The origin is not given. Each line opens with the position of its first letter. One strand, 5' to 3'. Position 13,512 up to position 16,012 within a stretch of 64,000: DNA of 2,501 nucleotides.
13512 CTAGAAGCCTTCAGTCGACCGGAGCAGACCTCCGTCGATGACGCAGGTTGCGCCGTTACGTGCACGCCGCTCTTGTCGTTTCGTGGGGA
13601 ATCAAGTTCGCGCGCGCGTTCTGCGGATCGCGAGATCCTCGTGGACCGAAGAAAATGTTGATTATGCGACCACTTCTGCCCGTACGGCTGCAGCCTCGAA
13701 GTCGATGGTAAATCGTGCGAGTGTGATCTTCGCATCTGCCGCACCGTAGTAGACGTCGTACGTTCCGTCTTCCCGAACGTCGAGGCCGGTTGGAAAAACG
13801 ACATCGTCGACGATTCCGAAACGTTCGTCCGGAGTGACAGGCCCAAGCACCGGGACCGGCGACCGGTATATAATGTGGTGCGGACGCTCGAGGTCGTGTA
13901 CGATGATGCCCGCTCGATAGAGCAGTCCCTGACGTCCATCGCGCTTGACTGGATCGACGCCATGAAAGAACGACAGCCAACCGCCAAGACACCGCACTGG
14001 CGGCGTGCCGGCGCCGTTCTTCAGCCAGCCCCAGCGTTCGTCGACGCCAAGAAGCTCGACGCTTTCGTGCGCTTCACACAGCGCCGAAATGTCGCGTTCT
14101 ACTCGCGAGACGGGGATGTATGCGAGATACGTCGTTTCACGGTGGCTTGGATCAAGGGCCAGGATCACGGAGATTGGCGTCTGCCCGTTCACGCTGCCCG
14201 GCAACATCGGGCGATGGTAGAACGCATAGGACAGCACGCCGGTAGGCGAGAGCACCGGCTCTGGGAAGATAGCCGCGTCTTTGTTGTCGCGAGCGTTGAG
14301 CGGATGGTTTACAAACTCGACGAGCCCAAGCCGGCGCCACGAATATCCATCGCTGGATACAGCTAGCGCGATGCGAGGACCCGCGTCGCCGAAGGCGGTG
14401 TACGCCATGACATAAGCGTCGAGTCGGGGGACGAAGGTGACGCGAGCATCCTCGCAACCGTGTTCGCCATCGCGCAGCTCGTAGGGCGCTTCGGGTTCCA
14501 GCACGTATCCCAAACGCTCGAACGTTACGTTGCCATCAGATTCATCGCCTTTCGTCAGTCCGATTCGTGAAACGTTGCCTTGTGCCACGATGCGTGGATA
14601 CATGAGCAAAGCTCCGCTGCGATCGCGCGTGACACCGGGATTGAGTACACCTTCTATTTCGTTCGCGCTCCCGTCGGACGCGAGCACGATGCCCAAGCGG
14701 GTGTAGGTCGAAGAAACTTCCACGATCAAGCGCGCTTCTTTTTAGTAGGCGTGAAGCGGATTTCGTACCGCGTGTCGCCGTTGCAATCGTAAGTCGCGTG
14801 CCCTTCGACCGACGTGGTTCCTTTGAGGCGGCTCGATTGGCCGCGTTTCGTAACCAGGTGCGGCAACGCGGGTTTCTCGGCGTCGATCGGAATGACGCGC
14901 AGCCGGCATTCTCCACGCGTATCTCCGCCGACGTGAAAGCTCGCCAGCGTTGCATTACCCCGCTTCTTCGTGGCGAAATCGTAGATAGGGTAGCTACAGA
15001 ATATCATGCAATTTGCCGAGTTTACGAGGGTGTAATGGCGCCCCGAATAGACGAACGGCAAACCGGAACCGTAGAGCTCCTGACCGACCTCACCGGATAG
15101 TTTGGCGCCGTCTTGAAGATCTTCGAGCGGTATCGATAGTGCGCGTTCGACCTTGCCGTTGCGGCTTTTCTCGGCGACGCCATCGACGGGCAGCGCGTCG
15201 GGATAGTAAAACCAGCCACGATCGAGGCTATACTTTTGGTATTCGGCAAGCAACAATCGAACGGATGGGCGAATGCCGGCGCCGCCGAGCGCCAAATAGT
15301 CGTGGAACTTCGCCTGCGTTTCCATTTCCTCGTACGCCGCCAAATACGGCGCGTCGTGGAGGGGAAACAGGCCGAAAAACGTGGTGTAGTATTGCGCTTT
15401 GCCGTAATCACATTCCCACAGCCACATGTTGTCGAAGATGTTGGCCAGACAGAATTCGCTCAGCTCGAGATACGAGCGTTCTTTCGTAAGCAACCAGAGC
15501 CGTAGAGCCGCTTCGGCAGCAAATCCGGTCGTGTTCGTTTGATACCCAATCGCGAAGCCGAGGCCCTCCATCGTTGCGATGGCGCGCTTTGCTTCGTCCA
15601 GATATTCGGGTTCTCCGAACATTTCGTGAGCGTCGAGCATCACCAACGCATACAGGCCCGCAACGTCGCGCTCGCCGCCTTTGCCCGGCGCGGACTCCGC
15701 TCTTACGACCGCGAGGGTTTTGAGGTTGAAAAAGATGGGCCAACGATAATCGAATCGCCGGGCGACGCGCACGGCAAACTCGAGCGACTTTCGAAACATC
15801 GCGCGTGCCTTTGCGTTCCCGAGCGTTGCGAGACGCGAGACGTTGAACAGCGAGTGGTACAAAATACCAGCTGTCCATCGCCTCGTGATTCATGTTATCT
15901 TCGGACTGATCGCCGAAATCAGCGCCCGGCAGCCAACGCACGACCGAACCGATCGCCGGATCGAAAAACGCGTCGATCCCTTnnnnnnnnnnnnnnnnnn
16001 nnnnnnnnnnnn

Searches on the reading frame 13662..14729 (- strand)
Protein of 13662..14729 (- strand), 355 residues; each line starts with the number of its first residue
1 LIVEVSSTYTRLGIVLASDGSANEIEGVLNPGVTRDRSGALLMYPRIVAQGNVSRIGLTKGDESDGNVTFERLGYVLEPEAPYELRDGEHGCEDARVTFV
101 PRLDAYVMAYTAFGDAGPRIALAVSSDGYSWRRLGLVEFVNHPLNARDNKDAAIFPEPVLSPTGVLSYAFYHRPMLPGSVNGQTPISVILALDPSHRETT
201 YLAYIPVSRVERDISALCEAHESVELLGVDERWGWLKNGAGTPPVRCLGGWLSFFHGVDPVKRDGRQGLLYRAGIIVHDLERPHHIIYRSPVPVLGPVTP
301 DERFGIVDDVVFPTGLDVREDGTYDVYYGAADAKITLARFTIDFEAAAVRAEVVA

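Call 3: search_protein_families(library=pfam, proteins=[window:13662-14729:-], max_evalue=1)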
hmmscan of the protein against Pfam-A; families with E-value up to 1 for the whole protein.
window:13662-14729:- (355 aa): 2 families
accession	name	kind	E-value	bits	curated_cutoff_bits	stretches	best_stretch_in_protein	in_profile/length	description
PF04041.19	Glyco_hydro_130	-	2.1e-28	99.6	26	2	236-342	214-311/320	beta-1,4-mannooligosaccharide phosphorylase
PF08950.16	DUF1861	-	0.0075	15.8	28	1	307-336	257-286/296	Protein of unknown function (DUF1861)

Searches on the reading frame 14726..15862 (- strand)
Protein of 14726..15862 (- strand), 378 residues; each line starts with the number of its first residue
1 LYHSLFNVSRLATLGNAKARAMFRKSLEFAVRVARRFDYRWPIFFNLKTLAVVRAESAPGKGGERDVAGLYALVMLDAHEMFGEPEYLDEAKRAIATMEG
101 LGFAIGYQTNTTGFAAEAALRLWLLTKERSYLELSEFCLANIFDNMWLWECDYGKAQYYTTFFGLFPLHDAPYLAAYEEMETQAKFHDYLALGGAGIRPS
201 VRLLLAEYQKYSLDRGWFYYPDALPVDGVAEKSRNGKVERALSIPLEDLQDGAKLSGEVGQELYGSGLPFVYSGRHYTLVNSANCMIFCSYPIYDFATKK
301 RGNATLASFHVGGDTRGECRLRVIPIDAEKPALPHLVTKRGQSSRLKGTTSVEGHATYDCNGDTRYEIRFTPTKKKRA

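Call 3: search_protein_families(library=pfam, proteins=[window:14726-15862:-], max_evalue=1)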
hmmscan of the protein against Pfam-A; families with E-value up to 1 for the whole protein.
window:14726-15862:- (378 aa): 2 families
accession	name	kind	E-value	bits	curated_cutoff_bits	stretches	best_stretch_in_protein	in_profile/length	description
PF06662.19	C5-epim_C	-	0.0015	18.5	23.3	1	69-99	32-62/188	D-glucuronyl C5-epimerase C-terminus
PF05341.16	PIF6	-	0.011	16.3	27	1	14-54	29-67/105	Per os infectivity factor 6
